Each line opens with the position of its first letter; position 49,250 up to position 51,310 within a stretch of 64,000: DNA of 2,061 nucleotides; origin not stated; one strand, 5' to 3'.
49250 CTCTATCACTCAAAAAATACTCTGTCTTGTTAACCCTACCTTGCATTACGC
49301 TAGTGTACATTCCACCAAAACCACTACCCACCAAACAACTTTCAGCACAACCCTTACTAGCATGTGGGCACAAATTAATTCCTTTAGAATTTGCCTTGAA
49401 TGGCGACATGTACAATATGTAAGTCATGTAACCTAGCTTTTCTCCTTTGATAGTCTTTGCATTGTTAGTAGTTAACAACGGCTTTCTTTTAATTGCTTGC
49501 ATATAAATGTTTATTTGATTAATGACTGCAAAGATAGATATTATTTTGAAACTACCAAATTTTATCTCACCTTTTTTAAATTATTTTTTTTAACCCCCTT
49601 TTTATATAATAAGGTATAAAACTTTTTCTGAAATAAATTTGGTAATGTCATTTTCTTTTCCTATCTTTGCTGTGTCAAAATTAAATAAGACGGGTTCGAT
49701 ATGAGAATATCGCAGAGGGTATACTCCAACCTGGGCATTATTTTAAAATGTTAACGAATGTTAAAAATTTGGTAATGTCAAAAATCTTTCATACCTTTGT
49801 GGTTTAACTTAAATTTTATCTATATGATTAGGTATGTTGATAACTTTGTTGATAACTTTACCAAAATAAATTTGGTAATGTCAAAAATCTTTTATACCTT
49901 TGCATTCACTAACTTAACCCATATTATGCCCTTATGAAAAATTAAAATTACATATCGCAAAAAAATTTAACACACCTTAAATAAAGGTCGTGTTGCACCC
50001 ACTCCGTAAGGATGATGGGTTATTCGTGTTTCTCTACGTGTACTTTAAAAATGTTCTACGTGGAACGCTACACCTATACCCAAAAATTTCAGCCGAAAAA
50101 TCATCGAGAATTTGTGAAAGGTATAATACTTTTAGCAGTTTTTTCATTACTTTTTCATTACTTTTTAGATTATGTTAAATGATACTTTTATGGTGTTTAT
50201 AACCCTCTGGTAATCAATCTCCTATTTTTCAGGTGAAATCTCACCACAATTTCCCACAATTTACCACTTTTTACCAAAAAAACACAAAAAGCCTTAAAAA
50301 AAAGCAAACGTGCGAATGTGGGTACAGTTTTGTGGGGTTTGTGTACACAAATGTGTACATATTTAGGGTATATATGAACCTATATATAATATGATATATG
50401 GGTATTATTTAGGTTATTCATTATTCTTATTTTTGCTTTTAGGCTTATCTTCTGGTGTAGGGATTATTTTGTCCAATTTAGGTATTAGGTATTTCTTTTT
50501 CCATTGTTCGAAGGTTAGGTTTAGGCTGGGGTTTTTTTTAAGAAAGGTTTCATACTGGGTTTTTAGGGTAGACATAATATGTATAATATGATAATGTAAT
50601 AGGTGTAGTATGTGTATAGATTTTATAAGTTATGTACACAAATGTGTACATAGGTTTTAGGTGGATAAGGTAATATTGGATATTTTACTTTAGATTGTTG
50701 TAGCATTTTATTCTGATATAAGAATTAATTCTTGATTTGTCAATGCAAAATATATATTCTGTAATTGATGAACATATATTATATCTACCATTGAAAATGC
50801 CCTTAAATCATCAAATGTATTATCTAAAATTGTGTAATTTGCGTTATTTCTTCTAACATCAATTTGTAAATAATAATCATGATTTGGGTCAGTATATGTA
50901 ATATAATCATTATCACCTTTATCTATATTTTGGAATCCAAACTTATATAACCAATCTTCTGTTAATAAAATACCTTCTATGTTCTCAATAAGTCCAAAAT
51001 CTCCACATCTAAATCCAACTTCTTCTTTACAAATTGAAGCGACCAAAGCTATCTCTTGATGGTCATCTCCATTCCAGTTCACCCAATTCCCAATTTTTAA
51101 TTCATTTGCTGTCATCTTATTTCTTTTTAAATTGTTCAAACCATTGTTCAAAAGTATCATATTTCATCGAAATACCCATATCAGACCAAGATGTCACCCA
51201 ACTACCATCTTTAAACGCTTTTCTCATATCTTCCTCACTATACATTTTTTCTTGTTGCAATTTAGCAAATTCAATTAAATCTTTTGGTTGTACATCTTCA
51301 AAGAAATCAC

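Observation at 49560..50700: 1.1-kb ORF-poor hub with three tandem rightward consensus promoters firing into non-coding DNA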

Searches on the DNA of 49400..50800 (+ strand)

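Call 6: search_dna_similar(query=window:49400-50800:+, collection=phages, mode=distant, max_rows=30)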
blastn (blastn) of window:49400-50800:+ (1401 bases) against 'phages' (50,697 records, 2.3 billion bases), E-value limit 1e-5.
Records with a match: 2; places in all: 2; records where one place covers at least 80% of the query: 0.
Best place of each record, by identity: 80-90% 2.
By first word of the organism name: uncultured 2.
By host as written in the record: - 2.
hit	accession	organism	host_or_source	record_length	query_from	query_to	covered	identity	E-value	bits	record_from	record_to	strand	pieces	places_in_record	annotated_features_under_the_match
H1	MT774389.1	uncultured phage cr116_1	human feces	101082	128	189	4%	82.8%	5e-6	60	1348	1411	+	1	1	none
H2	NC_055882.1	uncultured phage cr116_1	human feces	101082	128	189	4%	82.8%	5e-6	60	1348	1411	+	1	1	none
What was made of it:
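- Tried and rejected: Only a 60-bp chance-level hit (call 6).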

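Call 24: search_rna_families(source=window, start=49500, end=50750, threshold=evalue, max_evalue=10, show_alignments=3)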
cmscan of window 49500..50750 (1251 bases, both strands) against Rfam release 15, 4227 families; matches with E-value up to 10: 2.
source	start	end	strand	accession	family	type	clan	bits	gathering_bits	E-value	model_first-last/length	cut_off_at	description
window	50181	50324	-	RF01608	ceN102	Gene; snRNA; snoRNA; HACA-box;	-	20.8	50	2.3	1-142/142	no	Caenorhabditis snoRNA ceN80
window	50079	50105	-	RF02126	GHRLOS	Gene; lncRNA;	-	11.2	48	8.4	42-70/70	no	Ghrelin opposite strand RNA conserved region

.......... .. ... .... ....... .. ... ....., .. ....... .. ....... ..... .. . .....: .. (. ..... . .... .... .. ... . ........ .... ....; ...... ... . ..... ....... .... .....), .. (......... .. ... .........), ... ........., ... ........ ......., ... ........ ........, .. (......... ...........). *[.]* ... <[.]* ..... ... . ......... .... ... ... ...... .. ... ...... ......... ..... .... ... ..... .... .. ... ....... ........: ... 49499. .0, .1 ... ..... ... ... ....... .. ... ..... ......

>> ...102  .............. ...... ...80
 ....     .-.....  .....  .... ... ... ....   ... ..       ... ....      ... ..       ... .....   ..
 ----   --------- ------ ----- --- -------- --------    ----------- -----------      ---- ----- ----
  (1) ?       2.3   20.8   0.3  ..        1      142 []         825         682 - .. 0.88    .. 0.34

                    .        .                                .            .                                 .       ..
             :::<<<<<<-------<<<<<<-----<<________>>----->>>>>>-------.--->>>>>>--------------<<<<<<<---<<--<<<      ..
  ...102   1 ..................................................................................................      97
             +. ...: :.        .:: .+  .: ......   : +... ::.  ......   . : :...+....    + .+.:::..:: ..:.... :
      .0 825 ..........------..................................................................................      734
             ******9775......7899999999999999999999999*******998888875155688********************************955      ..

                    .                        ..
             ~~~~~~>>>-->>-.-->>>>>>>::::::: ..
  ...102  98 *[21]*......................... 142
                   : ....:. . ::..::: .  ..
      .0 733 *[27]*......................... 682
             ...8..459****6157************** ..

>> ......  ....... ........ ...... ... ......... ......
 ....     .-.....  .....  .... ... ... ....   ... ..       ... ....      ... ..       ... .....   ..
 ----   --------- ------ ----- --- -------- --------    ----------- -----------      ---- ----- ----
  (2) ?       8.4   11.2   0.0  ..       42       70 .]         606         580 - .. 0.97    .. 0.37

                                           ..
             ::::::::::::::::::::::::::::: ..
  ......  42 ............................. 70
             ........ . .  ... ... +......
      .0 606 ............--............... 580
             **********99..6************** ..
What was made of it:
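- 49670..49744 (+): Small structured RNA gene, copy 1: stem-loop 1, CGGG linker, stem-loop 2 with a GAGA tetraloop, conserved 3' motif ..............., then a U-run. No Rfam match (call 24).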

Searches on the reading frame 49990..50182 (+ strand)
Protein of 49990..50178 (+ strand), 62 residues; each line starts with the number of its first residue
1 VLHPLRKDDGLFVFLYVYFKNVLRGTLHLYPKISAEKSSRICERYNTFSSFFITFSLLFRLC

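Call 11: search_protein_families(library=pfam, proteins=[window:49990-50178:+, window:50012-50182:+], max_evalue=0.01)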
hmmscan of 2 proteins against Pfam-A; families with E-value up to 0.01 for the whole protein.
window:49990-50178:+ (62 aa): 0 families

window:50012-50182:+ (56 aa): 0 families

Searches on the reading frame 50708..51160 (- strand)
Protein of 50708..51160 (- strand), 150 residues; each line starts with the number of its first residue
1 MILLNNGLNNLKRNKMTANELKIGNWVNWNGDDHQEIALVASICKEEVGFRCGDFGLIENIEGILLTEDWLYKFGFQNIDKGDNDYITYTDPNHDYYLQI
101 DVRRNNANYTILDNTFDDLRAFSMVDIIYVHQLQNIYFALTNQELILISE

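Call 11: search_protein_families(library=pfam, proteins=[window:50708-51160:-], max_evalue=0.01)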
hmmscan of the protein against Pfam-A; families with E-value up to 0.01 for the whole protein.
window:50708-51160:- (150 aa): 0 families

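Call 13: find_related_loci(query=window:50708-51160:-, collection=viral_contigs, flank=6000)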
Query window:50708-51160:- (150 aa) in viral_contigs; peptide patterns used: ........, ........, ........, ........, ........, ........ (x = any residue, [..] = any of these).
310 stretches matched a pattern; 90 encode a relative of the query (tblastn E <= 1e-3); the best 80 are kept; 80 distinct loci.
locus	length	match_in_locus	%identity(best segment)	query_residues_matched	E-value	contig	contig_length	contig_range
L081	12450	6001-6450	85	1-150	3e-84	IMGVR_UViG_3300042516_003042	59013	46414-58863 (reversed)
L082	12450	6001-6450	87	1-150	3e-88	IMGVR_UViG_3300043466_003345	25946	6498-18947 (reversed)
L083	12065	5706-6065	34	16-149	1e-15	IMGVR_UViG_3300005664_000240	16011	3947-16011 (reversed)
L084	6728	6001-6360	34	16-149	1e-15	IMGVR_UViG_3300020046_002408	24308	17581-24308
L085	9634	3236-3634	34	10-145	2e-14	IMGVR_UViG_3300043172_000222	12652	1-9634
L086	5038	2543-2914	38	6-147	3e-14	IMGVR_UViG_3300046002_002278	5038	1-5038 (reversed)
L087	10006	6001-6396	35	16-147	1e-13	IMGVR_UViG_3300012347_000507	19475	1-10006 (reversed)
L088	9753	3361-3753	37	15-150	8e-13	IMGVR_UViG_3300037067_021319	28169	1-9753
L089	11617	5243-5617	36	15-147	3e-12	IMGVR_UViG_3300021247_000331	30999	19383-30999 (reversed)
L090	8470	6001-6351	35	16-145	6e-12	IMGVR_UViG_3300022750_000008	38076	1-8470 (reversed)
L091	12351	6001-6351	35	16-147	1e-11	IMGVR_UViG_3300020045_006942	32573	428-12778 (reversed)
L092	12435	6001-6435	33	16-145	2e-11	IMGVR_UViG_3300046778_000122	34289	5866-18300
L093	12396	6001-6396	31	12-147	3e-11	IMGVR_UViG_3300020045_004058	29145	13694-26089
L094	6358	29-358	34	8-145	2e-11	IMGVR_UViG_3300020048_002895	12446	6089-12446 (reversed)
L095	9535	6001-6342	32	16-146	6e-11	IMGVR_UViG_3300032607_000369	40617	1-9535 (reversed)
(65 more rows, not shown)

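Call 45: search_protein_families(library=phrogs, proteins=[window:50708-51160:-], max_evalue=0.001)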
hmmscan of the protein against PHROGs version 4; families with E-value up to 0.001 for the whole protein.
window:50708-51160:- (150 aa): 1 family
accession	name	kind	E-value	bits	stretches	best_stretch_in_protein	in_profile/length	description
phrog_10066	-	unknown function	8.1e-22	78.9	1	16-146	1-133/136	-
